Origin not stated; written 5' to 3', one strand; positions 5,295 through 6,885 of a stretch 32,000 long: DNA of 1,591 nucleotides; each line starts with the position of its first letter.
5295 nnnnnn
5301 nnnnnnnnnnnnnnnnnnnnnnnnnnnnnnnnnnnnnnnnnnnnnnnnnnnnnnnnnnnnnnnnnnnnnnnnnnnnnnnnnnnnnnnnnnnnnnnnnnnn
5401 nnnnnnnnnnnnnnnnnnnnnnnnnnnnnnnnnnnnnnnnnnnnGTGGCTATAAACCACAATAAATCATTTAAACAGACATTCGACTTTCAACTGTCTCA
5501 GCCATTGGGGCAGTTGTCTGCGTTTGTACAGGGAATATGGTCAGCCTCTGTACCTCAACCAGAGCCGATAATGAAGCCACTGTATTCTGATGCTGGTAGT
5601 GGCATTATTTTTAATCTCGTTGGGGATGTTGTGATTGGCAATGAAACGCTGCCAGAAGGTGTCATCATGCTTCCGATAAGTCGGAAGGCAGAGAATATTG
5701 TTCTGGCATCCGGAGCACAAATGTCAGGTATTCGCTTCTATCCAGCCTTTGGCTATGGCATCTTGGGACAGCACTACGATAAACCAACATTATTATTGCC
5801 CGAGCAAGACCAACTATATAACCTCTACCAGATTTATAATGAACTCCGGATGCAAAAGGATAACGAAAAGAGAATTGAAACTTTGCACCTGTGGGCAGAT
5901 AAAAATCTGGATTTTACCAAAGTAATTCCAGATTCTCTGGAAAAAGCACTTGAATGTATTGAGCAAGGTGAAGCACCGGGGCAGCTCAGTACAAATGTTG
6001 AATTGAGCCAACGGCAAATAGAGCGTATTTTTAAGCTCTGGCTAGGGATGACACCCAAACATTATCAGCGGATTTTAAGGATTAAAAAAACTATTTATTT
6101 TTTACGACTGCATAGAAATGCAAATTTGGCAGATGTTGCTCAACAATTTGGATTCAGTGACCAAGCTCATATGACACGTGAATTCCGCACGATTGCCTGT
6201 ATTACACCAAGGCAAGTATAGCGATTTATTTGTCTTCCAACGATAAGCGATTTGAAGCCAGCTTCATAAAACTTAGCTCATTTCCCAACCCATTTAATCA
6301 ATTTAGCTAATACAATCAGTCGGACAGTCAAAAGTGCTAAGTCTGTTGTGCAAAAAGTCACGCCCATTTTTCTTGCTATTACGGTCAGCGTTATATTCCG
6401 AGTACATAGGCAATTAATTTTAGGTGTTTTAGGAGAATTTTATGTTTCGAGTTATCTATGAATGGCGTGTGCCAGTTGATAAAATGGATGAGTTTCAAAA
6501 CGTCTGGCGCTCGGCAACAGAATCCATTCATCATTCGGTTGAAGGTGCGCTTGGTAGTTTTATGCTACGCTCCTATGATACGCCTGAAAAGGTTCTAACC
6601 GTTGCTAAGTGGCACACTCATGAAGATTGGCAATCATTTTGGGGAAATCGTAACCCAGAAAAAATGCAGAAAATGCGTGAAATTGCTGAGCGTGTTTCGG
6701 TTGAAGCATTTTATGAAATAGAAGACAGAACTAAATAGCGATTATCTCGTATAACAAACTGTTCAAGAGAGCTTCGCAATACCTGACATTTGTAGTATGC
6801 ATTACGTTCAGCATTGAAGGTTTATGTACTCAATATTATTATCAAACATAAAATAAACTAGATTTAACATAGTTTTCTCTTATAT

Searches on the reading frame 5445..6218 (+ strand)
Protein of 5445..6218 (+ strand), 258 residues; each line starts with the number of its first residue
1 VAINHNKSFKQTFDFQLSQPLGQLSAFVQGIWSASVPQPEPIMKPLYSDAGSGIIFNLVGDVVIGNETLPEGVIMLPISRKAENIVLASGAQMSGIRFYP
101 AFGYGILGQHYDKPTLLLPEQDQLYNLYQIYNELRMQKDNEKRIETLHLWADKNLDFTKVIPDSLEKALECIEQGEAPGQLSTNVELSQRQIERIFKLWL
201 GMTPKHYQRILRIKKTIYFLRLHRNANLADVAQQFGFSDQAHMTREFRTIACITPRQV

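Call 10: search_protein_families(library=pfam, proteins=[window:5445-6218:+], max_evalue=0.00001)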
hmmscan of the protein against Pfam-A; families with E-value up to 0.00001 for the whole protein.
window:5445-6218:+ (258 aa): 2 families
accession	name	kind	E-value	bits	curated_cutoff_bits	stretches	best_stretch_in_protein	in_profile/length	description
PF12833.13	HTH_18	-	4e-16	59.5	33.6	1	182-257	2-76/80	Helix-turn-helix domain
PF00165.29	HTH_AraC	-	3.6e-10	40.1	26.6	0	222-257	5-39/42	Bacterial regulatory helix-turn-helix proteins, AraC family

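Call 70: search_protein_families(library=padloc, proteins=[window:5445-6218:+], max_evalue=0.001)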
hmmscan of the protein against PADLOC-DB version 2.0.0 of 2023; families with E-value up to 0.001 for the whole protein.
window:5445-6218:+ (258 aa): 0 families

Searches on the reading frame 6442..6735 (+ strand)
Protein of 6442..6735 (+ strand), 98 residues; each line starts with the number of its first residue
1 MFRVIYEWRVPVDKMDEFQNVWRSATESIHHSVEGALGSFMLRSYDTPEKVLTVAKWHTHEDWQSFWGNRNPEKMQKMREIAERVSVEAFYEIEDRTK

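Call 10: search_protein_families(library=pfam, proteins=[window:6442-6735:+], max_evalue=0.00001)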
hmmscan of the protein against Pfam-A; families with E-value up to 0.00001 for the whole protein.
window:6442-6735:+ (98 aa): 1 family
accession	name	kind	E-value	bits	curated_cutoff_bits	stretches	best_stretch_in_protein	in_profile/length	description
PF03992.22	ABM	-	7.5e-09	36.1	23.1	1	1-66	1-66/78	Antibiotic biosynthesis monooxygenase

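Call 70: search_protein_families(library=padloc, proteins=[window:6442-6735:+], max_evalue=0.001)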
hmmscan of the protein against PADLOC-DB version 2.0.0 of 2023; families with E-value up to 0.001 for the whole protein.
window:6442-6735:+ (98 aa): 0 families
